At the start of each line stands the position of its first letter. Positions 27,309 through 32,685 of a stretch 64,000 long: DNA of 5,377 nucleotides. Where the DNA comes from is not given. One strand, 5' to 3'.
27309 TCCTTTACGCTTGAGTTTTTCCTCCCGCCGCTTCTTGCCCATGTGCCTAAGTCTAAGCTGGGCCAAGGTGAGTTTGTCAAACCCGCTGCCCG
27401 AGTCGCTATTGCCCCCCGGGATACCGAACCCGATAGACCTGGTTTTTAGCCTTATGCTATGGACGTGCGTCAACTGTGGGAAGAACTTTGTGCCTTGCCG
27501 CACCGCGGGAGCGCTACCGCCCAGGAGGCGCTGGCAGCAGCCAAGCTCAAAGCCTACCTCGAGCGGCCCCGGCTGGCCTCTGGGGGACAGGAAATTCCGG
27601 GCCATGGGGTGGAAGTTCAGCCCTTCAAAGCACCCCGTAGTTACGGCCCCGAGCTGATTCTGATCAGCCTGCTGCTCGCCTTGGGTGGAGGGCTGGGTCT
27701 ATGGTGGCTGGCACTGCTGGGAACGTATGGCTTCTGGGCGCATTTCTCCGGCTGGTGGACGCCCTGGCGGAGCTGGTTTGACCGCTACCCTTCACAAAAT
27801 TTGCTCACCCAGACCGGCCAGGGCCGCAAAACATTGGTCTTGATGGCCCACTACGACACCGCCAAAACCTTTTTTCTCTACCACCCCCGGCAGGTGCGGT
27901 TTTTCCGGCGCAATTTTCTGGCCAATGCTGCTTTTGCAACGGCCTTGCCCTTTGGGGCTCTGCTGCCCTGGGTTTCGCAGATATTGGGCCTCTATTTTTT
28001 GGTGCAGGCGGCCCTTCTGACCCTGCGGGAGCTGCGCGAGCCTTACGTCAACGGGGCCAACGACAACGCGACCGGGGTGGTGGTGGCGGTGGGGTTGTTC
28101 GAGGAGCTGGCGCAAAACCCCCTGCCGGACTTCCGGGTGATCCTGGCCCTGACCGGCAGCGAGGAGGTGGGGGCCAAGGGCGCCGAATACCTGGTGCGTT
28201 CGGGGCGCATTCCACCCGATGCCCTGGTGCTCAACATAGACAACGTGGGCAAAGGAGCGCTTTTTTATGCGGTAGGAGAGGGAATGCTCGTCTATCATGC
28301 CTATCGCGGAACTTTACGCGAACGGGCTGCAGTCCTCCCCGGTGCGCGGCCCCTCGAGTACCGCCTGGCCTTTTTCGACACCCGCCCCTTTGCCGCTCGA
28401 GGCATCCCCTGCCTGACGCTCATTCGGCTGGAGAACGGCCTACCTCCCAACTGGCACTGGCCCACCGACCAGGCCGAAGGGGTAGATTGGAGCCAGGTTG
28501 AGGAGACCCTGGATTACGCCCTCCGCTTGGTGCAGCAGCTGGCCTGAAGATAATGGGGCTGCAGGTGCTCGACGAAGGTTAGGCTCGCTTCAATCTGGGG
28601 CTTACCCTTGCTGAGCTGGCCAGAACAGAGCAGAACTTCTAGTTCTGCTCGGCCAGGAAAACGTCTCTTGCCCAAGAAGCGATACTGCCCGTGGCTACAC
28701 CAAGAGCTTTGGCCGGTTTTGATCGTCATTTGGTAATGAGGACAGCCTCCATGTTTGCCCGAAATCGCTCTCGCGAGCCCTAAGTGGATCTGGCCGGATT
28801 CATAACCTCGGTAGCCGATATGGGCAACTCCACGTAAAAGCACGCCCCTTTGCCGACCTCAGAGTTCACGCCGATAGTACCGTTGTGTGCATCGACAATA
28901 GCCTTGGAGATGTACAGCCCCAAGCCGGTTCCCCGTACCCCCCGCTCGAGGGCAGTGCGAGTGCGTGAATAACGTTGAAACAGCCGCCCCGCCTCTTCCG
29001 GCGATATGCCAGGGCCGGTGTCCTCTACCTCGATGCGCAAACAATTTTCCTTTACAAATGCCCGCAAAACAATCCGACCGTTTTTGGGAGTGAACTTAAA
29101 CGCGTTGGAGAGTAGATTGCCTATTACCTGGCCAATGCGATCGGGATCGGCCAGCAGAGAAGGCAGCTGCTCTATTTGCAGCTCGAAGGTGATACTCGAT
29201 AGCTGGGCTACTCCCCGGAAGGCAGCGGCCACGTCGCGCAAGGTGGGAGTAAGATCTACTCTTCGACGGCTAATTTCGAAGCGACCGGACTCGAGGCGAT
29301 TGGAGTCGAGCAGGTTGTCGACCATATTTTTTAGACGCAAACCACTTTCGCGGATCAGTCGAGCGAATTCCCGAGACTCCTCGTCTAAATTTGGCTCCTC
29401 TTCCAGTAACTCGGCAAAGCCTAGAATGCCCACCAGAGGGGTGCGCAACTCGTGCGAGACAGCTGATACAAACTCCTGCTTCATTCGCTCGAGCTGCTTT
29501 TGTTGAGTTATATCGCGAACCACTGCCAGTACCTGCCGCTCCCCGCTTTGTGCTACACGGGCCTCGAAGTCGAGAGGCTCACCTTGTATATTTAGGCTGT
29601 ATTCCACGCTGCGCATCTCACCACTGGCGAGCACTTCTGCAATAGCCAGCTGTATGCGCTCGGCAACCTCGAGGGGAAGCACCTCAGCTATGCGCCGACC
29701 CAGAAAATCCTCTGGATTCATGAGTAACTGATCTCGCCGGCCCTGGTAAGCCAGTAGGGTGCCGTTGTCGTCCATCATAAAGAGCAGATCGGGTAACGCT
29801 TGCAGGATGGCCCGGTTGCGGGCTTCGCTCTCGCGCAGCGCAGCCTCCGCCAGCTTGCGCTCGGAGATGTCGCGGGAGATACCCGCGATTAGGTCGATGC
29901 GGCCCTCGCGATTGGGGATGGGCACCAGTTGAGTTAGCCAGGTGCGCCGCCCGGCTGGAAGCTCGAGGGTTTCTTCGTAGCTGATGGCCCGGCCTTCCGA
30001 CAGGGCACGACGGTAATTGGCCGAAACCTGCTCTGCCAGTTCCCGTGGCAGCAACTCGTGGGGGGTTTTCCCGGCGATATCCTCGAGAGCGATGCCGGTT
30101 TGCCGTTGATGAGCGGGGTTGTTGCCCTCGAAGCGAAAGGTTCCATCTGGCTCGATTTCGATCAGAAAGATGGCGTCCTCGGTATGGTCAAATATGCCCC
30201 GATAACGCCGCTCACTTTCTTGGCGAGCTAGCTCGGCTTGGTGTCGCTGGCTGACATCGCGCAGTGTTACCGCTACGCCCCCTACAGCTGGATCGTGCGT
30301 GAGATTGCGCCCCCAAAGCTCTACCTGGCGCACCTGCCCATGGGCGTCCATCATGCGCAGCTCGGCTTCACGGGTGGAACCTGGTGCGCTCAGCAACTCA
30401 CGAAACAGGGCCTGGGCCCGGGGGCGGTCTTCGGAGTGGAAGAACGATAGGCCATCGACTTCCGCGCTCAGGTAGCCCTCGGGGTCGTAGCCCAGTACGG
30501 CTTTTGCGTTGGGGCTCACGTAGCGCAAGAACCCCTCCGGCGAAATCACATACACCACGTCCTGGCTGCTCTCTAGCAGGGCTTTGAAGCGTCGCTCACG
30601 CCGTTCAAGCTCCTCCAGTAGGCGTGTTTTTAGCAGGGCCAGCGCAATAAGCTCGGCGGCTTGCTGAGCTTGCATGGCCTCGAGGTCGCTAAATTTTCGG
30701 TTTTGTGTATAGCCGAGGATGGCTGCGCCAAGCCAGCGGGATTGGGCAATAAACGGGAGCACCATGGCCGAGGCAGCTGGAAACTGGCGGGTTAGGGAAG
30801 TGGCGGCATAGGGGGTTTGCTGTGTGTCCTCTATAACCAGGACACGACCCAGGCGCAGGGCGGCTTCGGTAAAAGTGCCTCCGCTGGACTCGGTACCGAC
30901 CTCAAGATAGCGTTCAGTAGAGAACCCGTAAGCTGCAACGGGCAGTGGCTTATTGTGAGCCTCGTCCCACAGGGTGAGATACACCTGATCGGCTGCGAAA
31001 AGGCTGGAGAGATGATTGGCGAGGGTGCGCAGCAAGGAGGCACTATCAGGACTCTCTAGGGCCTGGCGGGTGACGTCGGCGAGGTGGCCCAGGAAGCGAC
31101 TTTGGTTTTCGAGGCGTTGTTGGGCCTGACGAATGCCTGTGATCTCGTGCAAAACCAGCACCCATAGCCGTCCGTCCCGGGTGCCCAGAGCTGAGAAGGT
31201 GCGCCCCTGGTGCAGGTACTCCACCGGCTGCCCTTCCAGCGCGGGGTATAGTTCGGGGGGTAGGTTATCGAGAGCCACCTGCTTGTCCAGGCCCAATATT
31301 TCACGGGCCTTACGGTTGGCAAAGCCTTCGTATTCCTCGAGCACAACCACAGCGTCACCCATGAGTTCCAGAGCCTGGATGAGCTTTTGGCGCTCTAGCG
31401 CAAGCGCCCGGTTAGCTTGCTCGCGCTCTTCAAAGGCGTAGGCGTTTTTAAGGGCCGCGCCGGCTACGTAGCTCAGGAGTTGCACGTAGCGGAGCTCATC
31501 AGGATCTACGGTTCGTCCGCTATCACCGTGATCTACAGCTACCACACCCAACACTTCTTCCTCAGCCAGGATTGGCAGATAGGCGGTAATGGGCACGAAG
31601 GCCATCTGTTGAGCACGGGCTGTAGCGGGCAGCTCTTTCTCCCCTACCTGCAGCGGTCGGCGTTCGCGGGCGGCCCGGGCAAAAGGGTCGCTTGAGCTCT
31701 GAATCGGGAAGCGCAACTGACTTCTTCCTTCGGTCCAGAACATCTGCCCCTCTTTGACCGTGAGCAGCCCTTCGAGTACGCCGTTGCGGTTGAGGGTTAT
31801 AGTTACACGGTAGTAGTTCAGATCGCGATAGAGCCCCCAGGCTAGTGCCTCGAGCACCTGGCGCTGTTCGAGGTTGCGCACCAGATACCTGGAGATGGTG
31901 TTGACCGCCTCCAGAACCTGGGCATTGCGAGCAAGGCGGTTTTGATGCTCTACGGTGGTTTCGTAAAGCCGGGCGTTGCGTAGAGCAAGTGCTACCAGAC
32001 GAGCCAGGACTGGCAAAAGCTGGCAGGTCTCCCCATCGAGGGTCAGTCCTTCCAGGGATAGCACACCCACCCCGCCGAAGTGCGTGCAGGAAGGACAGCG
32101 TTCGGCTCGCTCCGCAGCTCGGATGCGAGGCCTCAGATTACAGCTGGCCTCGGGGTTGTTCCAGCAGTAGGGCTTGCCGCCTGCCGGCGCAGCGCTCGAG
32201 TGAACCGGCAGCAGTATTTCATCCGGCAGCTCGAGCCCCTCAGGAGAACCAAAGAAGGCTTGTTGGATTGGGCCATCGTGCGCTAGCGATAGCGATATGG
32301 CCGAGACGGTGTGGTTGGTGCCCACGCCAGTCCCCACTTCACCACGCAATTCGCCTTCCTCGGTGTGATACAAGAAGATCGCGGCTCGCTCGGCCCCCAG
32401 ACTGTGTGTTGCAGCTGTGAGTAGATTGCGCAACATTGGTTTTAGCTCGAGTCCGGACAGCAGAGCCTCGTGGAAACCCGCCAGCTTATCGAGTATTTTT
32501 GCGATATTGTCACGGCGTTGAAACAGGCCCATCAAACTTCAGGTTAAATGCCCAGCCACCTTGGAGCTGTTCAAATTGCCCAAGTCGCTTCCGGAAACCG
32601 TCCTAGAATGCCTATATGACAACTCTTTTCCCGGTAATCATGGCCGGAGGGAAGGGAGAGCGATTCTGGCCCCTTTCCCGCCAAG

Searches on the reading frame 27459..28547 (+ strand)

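Call 37: search_protein_families(library=pfam, proteins=[window:27459-28547:+], max_evalue=0.001)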
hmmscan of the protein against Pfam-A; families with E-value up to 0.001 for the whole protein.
window:27459-28547:+ (362 aa): 3 families
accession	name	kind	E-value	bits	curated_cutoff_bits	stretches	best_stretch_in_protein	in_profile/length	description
PF04389.22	Peptidase_M28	-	1.8e-19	70.7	21.3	1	120-357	8-192/193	Peptidase family M28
PF05343.19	Peptidase_M42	-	3.1e-05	23.6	23.2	1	200-248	132-179/292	M42 glutamyl aminopeptidase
PF01546.33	Peptidase_M20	-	0.00017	22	24.6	1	199-259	32-96/206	Peptidase family M20/M25/M40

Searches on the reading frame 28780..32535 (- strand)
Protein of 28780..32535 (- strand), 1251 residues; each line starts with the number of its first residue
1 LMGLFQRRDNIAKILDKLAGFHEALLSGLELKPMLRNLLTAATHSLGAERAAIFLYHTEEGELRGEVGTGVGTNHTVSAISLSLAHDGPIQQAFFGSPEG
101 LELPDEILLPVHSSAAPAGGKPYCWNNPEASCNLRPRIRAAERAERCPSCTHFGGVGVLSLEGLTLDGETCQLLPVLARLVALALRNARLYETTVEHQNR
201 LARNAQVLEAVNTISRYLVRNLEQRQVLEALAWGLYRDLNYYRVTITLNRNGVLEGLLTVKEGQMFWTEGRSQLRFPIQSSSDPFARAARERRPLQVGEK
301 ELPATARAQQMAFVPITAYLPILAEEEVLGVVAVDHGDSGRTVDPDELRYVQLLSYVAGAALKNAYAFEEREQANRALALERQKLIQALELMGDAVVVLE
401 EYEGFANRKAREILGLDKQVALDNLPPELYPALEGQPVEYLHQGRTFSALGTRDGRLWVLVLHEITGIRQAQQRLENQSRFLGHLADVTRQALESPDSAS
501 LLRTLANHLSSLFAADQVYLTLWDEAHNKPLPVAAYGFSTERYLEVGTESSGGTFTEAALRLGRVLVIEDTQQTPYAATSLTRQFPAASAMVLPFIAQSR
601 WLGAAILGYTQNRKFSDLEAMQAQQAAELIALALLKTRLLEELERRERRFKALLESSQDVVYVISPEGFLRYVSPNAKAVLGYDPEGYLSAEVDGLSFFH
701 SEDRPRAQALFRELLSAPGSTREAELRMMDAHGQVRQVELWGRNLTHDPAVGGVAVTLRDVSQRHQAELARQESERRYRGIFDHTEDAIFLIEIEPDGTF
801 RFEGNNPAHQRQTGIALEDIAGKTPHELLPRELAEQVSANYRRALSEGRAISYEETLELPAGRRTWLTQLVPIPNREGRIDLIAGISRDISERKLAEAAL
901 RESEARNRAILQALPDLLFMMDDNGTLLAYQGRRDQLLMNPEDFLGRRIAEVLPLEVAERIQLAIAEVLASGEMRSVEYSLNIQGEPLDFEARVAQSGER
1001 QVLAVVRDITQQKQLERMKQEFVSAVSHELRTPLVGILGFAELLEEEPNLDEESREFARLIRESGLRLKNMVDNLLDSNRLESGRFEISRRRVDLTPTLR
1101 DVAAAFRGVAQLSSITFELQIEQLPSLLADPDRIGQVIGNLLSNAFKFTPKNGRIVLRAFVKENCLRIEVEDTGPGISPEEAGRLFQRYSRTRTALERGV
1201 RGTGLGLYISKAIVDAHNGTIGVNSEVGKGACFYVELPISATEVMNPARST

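Call 4: search_protein_families(library=pfam, proteins=[window:28780-32535:-], max_evalue=0.01)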
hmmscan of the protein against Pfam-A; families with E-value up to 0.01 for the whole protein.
window:28780-32535:- (1251 aa): 11 families
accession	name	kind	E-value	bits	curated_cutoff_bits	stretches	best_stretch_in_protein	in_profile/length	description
PF08448.16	PAS_4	-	1.2e-40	138.6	23.1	3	782-894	1-109/110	PAS fold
PF02518.31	HATPase_c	-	7.3e-29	100.9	26.4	1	1130-1239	2-109/111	Histidine kinase-, DNA gyrase B-, and HSP90-like ATPase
PF00512.31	HisKA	-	1.2e-19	70.5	26.9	1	1018-1084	1-66/66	His Kinase A (phospho-acceptor) domain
PF01590.32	GAF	-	4e-19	69.9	22.4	2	500-634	4-133/133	GAF domain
PF13185.12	GAF_2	-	7.2e-19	68.8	28.6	2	498-634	4-135/136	GAF domain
PF00989.32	PAS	-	5.2e-17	62.3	22.6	2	649-761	2-113/113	PAS fold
PF13426.13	PAS_9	-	2e-16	60.6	27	1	788-892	3-103/103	PAS domain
PF08447.18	PAS_3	-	3.2e-14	53.4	25.6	1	672-740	3-70/89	PAS fold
PF13188.13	PAS_8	-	6.7e-13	48.5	21.8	1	648-708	1-58/65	PAS domain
PF13492.12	GAF_3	-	2.3e-11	44.7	27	2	500-634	4-127/129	GAF domain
PF13581.12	HATPase_c_2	-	0.001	19.5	27.4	0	1133-1217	31-112/127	Histidine kinase-like ATPase domain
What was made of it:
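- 28780..32535 (-): Divergently transcribed 1251-aa PAS/GAF sensor histidine kinase. It is a candidate input to the REC protein of the operon. Pfam PAS_4, GAF, HisKA and HATPase_c (call 4).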
